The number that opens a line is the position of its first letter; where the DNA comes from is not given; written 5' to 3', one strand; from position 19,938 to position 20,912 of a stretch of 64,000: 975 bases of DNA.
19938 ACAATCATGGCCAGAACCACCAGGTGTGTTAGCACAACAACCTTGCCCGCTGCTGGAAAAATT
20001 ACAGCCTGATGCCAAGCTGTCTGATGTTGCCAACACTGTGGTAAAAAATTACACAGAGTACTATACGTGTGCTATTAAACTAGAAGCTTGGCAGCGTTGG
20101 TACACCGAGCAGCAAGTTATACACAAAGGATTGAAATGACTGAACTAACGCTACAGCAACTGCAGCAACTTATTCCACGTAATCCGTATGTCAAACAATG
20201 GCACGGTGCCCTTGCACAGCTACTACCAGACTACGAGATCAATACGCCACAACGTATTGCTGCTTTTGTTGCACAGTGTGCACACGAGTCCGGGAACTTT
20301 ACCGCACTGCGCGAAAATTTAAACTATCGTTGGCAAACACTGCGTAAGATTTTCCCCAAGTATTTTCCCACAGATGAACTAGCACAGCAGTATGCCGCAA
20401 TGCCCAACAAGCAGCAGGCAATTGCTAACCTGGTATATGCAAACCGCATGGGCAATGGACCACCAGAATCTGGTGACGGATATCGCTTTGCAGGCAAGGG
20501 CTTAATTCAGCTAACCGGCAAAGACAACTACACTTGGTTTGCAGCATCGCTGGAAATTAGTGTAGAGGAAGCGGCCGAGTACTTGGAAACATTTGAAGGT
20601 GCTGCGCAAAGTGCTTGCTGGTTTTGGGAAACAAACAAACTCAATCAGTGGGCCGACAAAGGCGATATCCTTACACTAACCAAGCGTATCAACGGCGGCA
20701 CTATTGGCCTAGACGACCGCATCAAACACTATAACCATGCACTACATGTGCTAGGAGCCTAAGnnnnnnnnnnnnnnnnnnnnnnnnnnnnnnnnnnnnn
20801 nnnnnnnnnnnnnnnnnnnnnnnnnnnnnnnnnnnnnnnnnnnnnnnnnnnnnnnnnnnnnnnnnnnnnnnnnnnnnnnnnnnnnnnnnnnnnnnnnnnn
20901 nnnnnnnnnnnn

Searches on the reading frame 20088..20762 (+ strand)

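Call 16: search_protein_families(library=phrogs, proteins=[window:20088-20762:+], max_evalue=0.001)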
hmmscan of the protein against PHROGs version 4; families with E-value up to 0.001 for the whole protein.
window:20088-20762:+ (224 aa): 9 families
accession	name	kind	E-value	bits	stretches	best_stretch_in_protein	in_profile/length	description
phrog_181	-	lysis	3.3e-75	255.5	1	9-223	321-531/769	endolysin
phrog_26317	-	unknown function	4.5e-31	108.3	1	109-223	6-118/119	-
phrog_9506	-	lysis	4.9e-29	103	2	116-221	71-192/330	endolysin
phrog_14712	-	moron, auxiliary metabolic gene and host takeover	2.8e-27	96.8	1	121-221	80-186/322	chitinase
phrog_317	-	lysis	6.1e-17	62.9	1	36-219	210-356/492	endolysin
phrog_1519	-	lysis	3e-16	60.6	1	15-221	197-379/502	endolysin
phrog_3201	-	tail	5.5e-12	45.2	1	61-219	2040-2202/2408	tail fiber protein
phrog_34417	-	unknown function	7.1e-12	46.2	1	114-218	73-191/326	-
phrog_12261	-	unknown function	0.00034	21.7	1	140-204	14-76/76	-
